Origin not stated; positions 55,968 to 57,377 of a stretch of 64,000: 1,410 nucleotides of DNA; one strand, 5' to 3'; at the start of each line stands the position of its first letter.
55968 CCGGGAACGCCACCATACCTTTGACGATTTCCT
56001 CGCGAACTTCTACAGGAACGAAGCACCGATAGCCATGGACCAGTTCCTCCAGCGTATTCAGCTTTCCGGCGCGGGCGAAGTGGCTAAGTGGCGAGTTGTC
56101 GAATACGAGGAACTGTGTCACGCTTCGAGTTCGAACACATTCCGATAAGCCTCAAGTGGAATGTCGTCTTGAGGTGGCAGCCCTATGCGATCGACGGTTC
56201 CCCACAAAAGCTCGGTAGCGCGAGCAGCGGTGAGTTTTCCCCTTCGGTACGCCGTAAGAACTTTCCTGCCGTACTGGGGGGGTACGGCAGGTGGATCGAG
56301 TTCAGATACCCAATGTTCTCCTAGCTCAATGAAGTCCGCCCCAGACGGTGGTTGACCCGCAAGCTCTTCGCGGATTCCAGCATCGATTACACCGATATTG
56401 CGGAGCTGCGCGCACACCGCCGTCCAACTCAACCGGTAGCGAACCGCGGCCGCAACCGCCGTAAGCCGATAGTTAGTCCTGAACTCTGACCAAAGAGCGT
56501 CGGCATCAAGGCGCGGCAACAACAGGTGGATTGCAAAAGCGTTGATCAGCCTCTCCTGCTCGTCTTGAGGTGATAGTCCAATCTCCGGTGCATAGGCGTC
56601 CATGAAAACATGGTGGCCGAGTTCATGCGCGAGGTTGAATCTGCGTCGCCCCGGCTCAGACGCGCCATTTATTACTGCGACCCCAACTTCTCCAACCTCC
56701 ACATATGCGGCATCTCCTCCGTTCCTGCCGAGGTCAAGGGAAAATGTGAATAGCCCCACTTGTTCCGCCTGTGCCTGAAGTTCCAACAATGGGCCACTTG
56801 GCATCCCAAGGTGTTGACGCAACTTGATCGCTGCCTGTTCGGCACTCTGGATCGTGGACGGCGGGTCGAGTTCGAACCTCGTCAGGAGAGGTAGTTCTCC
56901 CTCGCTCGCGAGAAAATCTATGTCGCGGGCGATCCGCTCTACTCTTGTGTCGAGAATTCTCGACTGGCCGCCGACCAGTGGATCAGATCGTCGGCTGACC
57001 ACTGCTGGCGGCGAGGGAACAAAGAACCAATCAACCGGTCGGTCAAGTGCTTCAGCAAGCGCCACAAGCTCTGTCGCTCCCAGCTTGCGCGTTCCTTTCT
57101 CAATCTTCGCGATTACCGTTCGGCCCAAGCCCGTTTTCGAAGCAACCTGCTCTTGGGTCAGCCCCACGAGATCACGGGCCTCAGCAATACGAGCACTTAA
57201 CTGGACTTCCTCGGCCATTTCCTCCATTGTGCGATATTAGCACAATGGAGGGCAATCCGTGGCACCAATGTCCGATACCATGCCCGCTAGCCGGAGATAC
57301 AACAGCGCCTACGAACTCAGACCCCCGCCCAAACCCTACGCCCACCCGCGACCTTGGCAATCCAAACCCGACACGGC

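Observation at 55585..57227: Two-gene module: XRE-HTH + ImmA/IrrE protease + UPF0175-like tail, translationally coupled to a DUF3368 PIN nuclease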

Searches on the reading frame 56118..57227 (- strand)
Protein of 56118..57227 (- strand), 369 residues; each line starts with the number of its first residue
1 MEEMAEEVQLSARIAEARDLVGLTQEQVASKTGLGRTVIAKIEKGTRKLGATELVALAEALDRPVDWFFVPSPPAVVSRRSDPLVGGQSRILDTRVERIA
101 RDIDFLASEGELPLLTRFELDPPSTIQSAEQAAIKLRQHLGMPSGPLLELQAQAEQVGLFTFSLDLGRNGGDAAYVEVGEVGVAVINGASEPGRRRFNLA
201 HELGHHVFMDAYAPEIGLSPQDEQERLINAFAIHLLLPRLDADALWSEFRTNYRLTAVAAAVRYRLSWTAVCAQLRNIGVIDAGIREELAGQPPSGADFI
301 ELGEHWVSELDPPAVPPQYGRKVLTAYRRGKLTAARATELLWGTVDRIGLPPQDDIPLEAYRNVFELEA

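Call 3: search_protein_families(library=pfam, proteins=[window:56118-57227:-], max_evalue=1)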
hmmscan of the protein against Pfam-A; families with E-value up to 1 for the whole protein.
window:56118-57227:- (369 aa): 8 families
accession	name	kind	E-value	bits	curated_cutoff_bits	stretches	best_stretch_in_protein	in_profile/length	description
PF06114.19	Peptidase_M78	-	7.1e-15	55.3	22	1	154-275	1-122/123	IrrE N-terminal-like domain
PF01381.28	HTH_3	-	1e-14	54.7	23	1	14-68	1-55/55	Helix-turn-helix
PF12844.13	HTH_19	-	1.2e-09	38.3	30.2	1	13-69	3-59/64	Helix-turn-helix domain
PF13560.12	HTH_31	-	2.9e-08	34.4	27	1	9-64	1-57/64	Helix-turn-helix domain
PF13413.12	HTH_25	-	0.0068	16.6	24.6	1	15-45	3-33/62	Helix-turn-helix domain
PF13443.12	HTH_26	-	0.017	15.8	22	1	22-62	10-51/63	Cro/C1-type HTH DNA-binding domain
PF13744.12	HTH_37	-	0.028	14.6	27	1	2-65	11-75/80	Helix-turn-helix domain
PF19502.5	DUF6036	-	0.34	11.1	23.6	1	84-126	24-61/164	Nucleotidyltransferase of unknown function (DUF6036)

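Call 4: search_protein_families(library=ncbifam, proteins=[window:56118-57227:-], max_evalue=1)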
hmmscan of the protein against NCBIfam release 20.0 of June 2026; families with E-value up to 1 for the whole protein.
window:56118-57227:- (369 aa): 10 families
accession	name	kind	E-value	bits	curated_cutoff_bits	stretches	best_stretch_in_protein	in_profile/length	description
TIGR03070.1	couple_hipB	subfamily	5.1e-09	35.9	71.65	1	9-61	2-54/58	type II toxin-antitoxin system Y4mF family antitoxin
NF041951.1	phage_RstR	subfamily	4.8e-06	26.8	80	1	9-68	2-61/108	RstR family transcriptional repressor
NF052239.1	antitox_spr1629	equivalog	2.3e-05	23.7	335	1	129-241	142-255/377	spr1629 family repressor/antitoxin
NF006015.0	PRK08154.1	subfamily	5.3e-05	22.5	204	1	8-67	29-88/314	anaerobic benzoate catabolism transcriptional regulator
NF047948.1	male_kill_WMK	equivalog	0.00032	20.2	300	1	10-62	6-58/300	WO male-killing family protein Wmk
NF007257.0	PRK09706.1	subfamily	0.00098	18.9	101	1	7-68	3-64/135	transcriptional repressor DicA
TIGR00270.2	TIGR00270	equivalog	0.0082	16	110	1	12-46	78-112/159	multiprotein bridging factor aMBF1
NF007408.0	PRK09943.1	equivalog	0.0093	15.5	211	1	6-70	4-68/185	HTH-type transcriptional regulator PuuR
TIGR03830.1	CxxCG_CxxCG_HTH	subfamily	0.012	15.4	61.8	1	7-47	63-103/127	type II TA system antitoxin MqsA family protein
TIGR02612.1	mob_myst_A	hypoth_equivalog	0.014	15.3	122.6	1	14-72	30-90/150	mobile mystery protein A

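Call 5: search_protein_families(library=padloc, proteins=[window:56118-57227:-], max_evalue=1)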
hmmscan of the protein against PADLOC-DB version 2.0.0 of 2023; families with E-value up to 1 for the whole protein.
window:56118-57227:- (369 aa): 24 families
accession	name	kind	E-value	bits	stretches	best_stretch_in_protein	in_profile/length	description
PDLC03949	RmrA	-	1.2e-22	78.3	1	12-281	5-268/363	-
PDLC03952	RmrA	-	2.6e-21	73.9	1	10-283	23-307/395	-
PDLC03953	RmrA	-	4.3e-21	73.6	1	11-289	7-294/373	-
PDLC03946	RmrA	-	2.7e-18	63.8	1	12-281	5-270/357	-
PDLC03954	RmrA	-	4.1e-17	60.2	1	11-239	12-254/380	-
PDLC03944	RmrA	-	2.8e-15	54.3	1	12-239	9-245/384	-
PDLC03947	RmrA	-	4e-15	53.5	1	6-239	8-254/383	-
PDLC03948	RmrA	-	3.2e-14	50.6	1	11-239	10-253/397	-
PDLC03943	RmrA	-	5.2e-13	46.8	1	17-246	10-238/370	-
PDLC03951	RmrA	-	8.9e-13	46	1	11-283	10-290/400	-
PDLC03955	RmrA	-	1.3e-12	45.7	1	12-239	23-253/371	-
PDLC04141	capP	-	6e-12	43.6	1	128-276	4-151/242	capP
PDLC03950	RmrA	-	5.2e-09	33.6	1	12-239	5-241/369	-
PDLC04142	capH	-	2.2e-07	29.9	1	11-69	8-66/103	capH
PDLC03956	RmrA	-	3.2e-07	27.7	2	130-285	138-293/399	-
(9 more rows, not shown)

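Call 7: find_homologous_proteins(query=window:56118-57227:-)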
Query window:56118-57227:- (369 aa): 546 proteins with E <= 0.001 among 8000 candidates; the best 120 are listed.
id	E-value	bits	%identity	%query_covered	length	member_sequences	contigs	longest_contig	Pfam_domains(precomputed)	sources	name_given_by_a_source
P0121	1.1e-224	763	93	100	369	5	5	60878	PF12844.14,PF01381.29,PF06114.20,PF13560.13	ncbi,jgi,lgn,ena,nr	ncbi:MAG: ImmA/IrrE family metallo-endopeptidase [Acidimicrobiia bacterium]|nr:ImmA/IrrE family meta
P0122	1.2e-201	688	84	99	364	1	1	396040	PF12844.14,PF01381.29,PF06114.20,PF13560.13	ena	-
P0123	1.6e-200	684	84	100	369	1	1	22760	PF12844.14,PF01381.29,PF06114.20,PF13560.13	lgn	-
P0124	1.1e-184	632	78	100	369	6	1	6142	PF12844.14,PF01381.29,PF06114.20,PF13560.13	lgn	-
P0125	5.4e-184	629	78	100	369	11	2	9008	PF12844.14,PF01381.29,PF06114.20,PF13560.13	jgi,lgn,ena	-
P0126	7.3e-183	626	77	99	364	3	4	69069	PF12844.14,PF01381.29,PF06114.20,PF13560.13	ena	-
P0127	3.1e-180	617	77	99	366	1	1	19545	PF12844.14,PF01381.29,PF06114.20,PF13560.13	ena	-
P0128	5.1e-179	613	79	95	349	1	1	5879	PF12844.14,PF01381.29,PF06114.20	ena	-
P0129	5.7e-177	606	76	100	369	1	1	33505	PF12844.14,PF01381.29,PF06114.20,PF13560.13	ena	-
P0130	8.4e-173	593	74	99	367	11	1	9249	PF12844.14,PF01381.29,PF06114.20,PF13560.13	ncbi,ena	-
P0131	2.7e-172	591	74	98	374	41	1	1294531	PF12844.14,PF01381.29,PF06114.20,PF13560.13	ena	-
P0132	1.2e-171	589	74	97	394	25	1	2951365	PF01381.29,PF06114.20,PF13560.13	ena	-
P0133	2.0e-171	588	74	97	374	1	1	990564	PF12844.14,PF01381.29,PF06114.20,PF13560.13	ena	-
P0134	2.1e-171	588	75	97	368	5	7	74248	PF12844.14,PF01381.29,PF06114.20,PF13560.13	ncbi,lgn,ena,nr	ncbi:MAG: ImmA/IrrE family metallo-endopeptidase [Acidimicrobiaceae bacterium]|nr:ImmA/IrrE family m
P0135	2.6e-171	588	74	97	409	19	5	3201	PF12844.14,PF01381.29,PF06114.20,PF13560.13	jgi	-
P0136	7.7e-171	586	74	97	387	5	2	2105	PF12844.14,PF01381.29,PF06114.20,PF13560.13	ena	-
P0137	3.1e-170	584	74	97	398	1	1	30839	PF12844.14,PF01381.29,PF06114.20,PF13560.13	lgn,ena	-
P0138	1.1e-169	582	73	98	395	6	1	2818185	PF01381.29,PF06114.20,PF13560.13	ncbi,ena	-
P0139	1.2e-169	582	71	98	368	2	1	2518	PF01381.29,PF06114.20,PF13560.13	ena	-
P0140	1.3e-169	582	73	97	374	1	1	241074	PF12844.14,PF01381.29,PF06114.20,PF13560.13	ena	-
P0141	1.9e-169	582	72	99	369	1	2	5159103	PF12844.14,PF01381.29,PF06114.20,PF13560.13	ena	-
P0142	2.0e-169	582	73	97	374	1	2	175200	PF01381.29,PF06114.20,PF13560.13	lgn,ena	-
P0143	2.8e-169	581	73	97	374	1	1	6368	PF01381.29,PF06114.20,PF13560.13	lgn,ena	-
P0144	6.6e-169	580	73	97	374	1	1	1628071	PF01381.29,PF06114.20,PF13560.13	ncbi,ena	-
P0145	8.0e-169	580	73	97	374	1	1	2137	PF01381.29,PF06114.20,PF13560.13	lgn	-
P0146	1.5e-168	579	72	98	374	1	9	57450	PF12844.14,PF01381.29,PF06114.20,PF13560.13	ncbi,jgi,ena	-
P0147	1.6e-168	579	72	98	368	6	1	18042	PF12844.14,PF01381.29,PF06114.20,PF13560.13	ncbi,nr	ncbi:MAG: XRE family transcriptional regulator [Acidimicrobiaceae bacterium]|nr:XRE family transcrip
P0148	2.7e-168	578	73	97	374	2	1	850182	PF12844.14,PF01381.29,PF06114.20,PF13560.13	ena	-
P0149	2.9e-168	578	73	97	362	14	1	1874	PF12844.14,PF01381.29,PF06114.20,PF13560.13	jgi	-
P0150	4.0e-168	577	73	97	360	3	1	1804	PF12844.14,PF01381.29,PF06114.20,PF13560.13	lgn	-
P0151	5.5e-168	577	73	97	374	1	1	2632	PF01381.29,PF06114.20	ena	-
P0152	7.2e-168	576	72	97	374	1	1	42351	PF01381.29,PF06114.20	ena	-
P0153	1.1e-167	576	73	97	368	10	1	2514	PF01381.29,PF06114.20,PF13560.13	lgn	-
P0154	1.3e-167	576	72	97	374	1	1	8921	PF12844.14,PF01381.29,PF06114.20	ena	-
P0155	2.4e-167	575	72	98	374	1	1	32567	PF01381.29,PF06114.20,PF13560.13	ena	-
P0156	2.8e-167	575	72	97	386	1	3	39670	PF12844.14,PF01381.29,PF06114.20,PF13560.13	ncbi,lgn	-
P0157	4.6e-167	574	71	97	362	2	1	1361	PF01381.29,PF06114.20,PF13560.13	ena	-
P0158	6.2e-167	573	72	97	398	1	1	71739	PF12844.14,PF01381.29,PF06114.20,PF13560.13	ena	-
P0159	7.6e-167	573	72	97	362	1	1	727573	PF12844.14,PF01381.29,PF06114.20,PF13560.13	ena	-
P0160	5.4e-166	570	72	97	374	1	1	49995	PF12844.14,PF01381.29,PF06114.20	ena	-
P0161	7.6e-166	570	72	97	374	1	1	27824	PF01381.29,PF06114.20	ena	-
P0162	2.8e-165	568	71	98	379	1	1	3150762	PF12844.14,PF01381.29,PF06114.20,PF13560.13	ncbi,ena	-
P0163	4.0e-165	567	72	97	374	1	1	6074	PF12844.14,PF01381.29,PF06114.20,PF13560.13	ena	-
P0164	4.8e-165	567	72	97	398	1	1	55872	PF01381.29,PF06114.20,PF13560.13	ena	-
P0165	1.9e-164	565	71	97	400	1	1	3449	PF12844.14,PF01381.29,PF06114.20,PF13560.13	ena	-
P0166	2.5e-164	565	72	97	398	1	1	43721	PF12844.14,PF01381.29,PF06114.20,PF13560.13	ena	-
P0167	2.7e-164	565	70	99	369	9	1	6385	PF12844.14,PF01381.29,PF06114.20,PF13560.13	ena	-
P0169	4.4e-163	561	72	97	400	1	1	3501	PF01381.29,PF06114.20,PF13560.13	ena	-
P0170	1.0e-161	556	70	97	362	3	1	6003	PF01381.29,PF06114.20,PF13560.13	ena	-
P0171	1.0e-160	553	69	97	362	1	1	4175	PF01381.29,PF06114.20,PF13560.13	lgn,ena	-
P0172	1.5e-160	552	70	98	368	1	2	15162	PF12844.14,PF01381.29,PF06114.20,PF13560.13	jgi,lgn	-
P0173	1.2e-158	546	70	97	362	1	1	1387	PF01381.29,PF06114.20,PF13560.13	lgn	-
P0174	3.5e-148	512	66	96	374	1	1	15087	PF01381.29,PF06114.20,PF13560.13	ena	-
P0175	5.9e-145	501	66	97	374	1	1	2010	PF01381.29,PF06114.20,PF13560.13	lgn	-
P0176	2.1e-144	499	66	97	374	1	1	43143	PF12844.14,PF01381.29,PF06114.20,PF13560.13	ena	-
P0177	5.2e-144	498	67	96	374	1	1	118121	PF12844.14,PF01381.29,PF06114.20,PF13560.13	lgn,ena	-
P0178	6.3e-144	498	66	96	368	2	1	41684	PF12844.14,PF01381.29,PF06114.20,PF13560.13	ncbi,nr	ncbi:MAG: XRE family transcriptional regulator [Acidimicrobiaceae bacterium]|nr:XRE family transcrip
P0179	1.4e-143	497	66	97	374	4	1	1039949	PF01381.29,PF06114.20,PF13560.13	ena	-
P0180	1.4e-142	493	66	96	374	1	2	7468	PF12844.14,PF01381.29,PF06114.20,PF13560.13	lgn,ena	-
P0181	1.5e-142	493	66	97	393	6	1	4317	PF12844.14,PF01381.29,PF06114.20,PF13560.13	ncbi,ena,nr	ncbi:MAG: XRE family transcriptional regulator [Acidimicrobiaceae bacterium]|nr:XRE family transcrip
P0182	2.3e-141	489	64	96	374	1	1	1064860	PF01381.29,PF06114.20,PF13560.13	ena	-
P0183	3.2e-141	489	64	96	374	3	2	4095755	PF01381.29,PF06114.20,PF13560.13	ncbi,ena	-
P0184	2.7e-139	482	63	98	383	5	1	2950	PF01381.29,PF06114.20,PF13560.13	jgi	jgi:Zn-dependent peptidase ImmA (M78 family)/transcriptional regulator with XRE-family HTH domain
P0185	1.5e-138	480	63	96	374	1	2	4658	PF01381.29,PF24250.2,PF06114.20,PF13560.13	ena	-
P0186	3.7e-138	479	63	96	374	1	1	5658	PF01381.29,PF24250.2,PF06114.20,PF13560.13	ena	-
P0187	3.9e-138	479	63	96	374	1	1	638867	PF01381.29,PF24250.2,PF06114.20,PF13560.13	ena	-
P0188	4.7e-138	478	63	96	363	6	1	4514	PF01381.29,PF24250.2,PF06114.20,PF13560.13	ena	-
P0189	4.7e-138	478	64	96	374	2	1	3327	PF12844.14,PF01381.29,PF06114.20,PF13560.13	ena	-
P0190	5.4e-138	478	65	96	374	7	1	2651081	PF12844.14,PF01381.29,PF06114.20,PF13560.13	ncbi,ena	-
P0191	3.9e-137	475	62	99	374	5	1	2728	PF12844.14,PF01381.29,PF06114.20,PF13560.13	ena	-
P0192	1.1e-136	474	61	99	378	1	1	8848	PF01381.29,PF06114.20,PF13560.13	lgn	-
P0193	8.3e-136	471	73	80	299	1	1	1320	PF12844.14,PF01381.29,PF06114.20,PF13560.13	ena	-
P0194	1.7e-134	467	61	97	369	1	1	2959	PF12844.14,PF01381.29,PF06114.20,PF13560.13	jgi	jgi:Zn-dependent peptidase ImmA (M78 family)/transcriptional regulator with XRE-family HTH domain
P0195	5.5e-133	462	61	98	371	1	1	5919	PF01381.29,PF06114.20,PF13560.13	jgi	jgi:Zn-dependent peptidase ImmA (M78 family)/DNA-binding XRE family transcriptional regulator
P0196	5.6e-133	462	57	98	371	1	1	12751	PF12844.14,PF01381.29,PF06114.20,PF13560.13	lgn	-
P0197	3.8e-132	459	58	99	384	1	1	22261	PF12844.14,PF01381.29,PF06114.20,PF13560.13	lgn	-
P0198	2.0e-131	457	60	96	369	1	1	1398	PF12844.14,PF01381.29,PF06114.20,PF13560.13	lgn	-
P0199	2.2e-130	453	59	99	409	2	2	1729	PF12844.14,PF01381.29,PF06114.20,PF13560.13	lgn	-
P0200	2.9e-130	453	57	99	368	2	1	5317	PF01381.29,PF06114.20,PF13560.13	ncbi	-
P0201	6.9e-130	452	58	96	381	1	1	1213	PF12844.14,PF01381.29,PF06114.20,PF13560.13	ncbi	-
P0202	8.5e-130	451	59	96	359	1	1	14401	PF12844.14,PF01381.29,PF06114.20,PF13560.13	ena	-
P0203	4.6e-129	449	59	96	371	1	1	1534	PF12844.14,PF01381.29,PF06114.20,PF13560.13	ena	-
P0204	4.6e-129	449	58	99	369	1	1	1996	PF12844.14,PF01381.29,PF06114.20,PF13560.13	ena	-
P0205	1.5e-128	447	58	97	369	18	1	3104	PF12844.14,PF01381.29,PF06114.20,PF13560.13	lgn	-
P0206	2.0e-128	447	58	97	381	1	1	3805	PF12844.14,PF01381.29,PF06114.20,PF13560.13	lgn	-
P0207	2.8e-128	446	60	96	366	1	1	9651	PF01381.29,PF06114.20,PF13560.13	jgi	jgi:Zn-dependent peptidase ImmA (M78 family)/DNA-binding XRE family transcriptional regulator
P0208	8.0e-128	445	58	98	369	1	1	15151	PF12844.14,PF01381.29,PF06114.20,PF13560.13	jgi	jgi:Zn-dependent peptidase ImmA (M78 family)/DNA-binding XRE family transcriptional regulator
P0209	2.0e-127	443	59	97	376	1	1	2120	PF12844.14,PF01381.29,PF06114.20,PF13560.13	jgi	jgi:Zn-dependent peptidase ImmA (M78 family)/transcriptional regulator with XRE-family HTH domain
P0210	2.3e-127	443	60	97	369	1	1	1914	PF12844.14,PF01381.29,PF24250.2,PF06114.20,PF13560.13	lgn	-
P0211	4.0e-127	442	57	99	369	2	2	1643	PF12844.14,PF01381.29,PF06114.20,PF13560.13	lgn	-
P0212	4.1e-127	442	58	97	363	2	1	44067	PF12844.14,PF01381.29,PF06114.20,PF13560.13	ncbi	ncbi:MAG: helix-turn-helix domain-containing protein [Actinomycetota bacterium]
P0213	6.3e-127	442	58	99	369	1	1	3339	PF12844.14,PF01381.29,PF06114.20,PF13560.13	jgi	jgi:transcriptional regulator with XRE-family HTH domain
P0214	7.1e-127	442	56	99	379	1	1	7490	PF12844.14,PF01381.29,PF06114.20,PF13560.13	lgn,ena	-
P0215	9.9e-127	441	58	96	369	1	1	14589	PF12844.14,PF01381.29,PF24250.2,PF06114.20,PF13560.13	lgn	-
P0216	1.0e-126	441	57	98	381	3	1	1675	PF12844.14,PF01381.29,PF06114.20,PF13560.13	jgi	jgi:Zn-dependent peptidase ImmA (M78 family)/transcriptional regulator with XRE-family HTH domain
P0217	1.1e-126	441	58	96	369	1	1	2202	PF12844.14,PF01381.29,PF06114.20,PF13560.13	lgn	-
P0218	1.7e-126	440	56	99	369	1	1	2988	PF12844.14,PF01381.29,PF06114.20,PF13560.13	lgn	-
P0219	2.5e-126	440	57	99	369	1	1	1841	PF12844.14,PF01381.29,PF06114.20,PF13560.13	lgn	-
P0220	3.3e-126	439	57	97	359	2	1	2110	PF12844.14,PF01381.29,PF06114.20,PF13560.13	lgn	-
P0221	3.3e-126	439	56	99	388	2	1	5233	PF01381.29,PF06114.20,PF13560.13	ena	-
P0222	3.9e-126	439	57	99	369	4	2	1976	PF12844.14,PF01381.29,PF06114.20,PF13560.13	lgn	-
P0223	4.8e-126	439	58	97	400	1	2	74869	PF12844.14,PF01381.29,PF06114.20,PF13560.13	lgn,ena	-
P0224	6.8e-126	438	56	98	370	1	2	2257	PF12844.14,PF01381.29,PF06114.20,PF13560.13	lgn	-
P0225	9.7e-126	438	57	96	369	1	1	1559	PF12844.14,PF01381.29,PF06114.20,PF13560.13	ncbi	-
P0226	1.3e-125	437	55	99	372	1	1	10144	PF01381.29,PF06114.20,PF13560.13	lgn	-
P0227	1.8e-125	437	57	99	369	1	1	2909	PF12844.14,PF01381.29,PF06114.20,PF13560.13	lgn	-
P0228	2.1e-125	437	58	97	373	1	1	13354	PF01381.29,PF06114.20,PF13560.13,PF13443.13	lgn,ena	-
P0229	2.3e-125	437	55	97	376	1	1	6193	PF12844.14,PF01381.29,PF24250.2,PF06114.20,PF13560.13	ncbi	-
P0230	2.8e-125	436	58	97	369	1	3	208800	PF12844.14,PF01381.29,PF06114.20,PF13560.13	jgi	jgi:Zn-dependent peptidase ImmA (M78 family)/transcriptional regulator with XRE-family HTH domain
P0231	4.4e-125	436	57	98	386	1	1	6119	PF12844.14,PF01381.29,PF06114.20,PF13560.13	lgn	-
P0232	8.3e-125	435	55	99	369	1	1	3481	PF12844.14,PF01381.29,PF06114.20,PF13560.13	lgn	-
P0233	1.1e-124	434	55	98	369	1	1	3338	PF13744.13,PF12844.14,PF01381.29,PF06114.20,PF13560.13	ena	-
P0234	1.1e-124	434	56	99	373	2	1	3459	PF01381.29,PF06114.20,PF13560.13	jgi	jgi:Zn-dependent peptidase ImmA (M78 family)/DNA-binding XRE family transcriptional regulator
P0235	1.5e-124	434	55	99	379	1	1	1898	PF01381.29,PF06114.20,PF13560.13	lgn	-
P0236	2.1e-124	433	56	99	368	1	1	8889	PF12844.14,PF01381.29,PF06114.20,PF13560.13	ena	-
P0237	2.8e-124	433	57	97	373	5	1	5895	PF01381.29,PF06114.20,PF13560.13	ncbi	-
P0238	6.3e-124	432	57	96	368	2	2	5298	PF01381.29,PF06114.20,PF13560.13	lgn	-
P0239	8.1e-124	432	59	92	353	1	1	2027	PF12844.14,PF01381.29,PF06114.20,PF13560.13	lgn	-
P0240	1.9e-123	430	55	98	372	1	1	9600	PF12844.14,PF01381.29,PF06114.20,PF13560.13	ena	-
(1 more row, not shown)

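Call 20: predict_structure(alignment_id=A2)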
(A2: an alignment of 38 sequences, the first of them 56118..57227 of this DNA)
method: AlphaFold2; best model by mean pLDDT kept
length: 369 residues; sequences in the alignment: 38
mean_pLDDT: 87.4   pTM: 0.84
mean pLDDT of the five models: 87.4, 87.1, 86.3, 85.8, 85.5
residues with pLDDT >= 90: 222; 70-90: 111; 50-70: 26; < 50: 10
segments of 3 or more residues with pLDDT < 50: 217-220, 367-369
pLDDT, mean of each block of 10 residues (from residue 1): 58 89 93 94 90 88 82 77 71 88 87 88 95 98 95 96 93 90 95 95 93 52 85 97 95 95 95 94 95 93 91 96 92 88 91 70 49
secondary structure, 60 per line:
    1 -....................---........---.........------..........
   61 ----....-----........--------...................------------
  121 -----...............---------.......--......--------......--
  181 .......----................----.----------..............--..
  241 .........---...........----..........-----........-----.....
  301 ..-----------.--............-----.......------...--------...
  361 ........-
elements in order: H2-21 H25-32 H36-44 H51-60 H65-68 H74-81 H90-108 H126-140 H150-156 E159-164 E173-178 E181-187 H192-207 H223-236 H239-249 H253-263 H268-277 H283-290 H296-302 H317-328 H334-340 H358-368
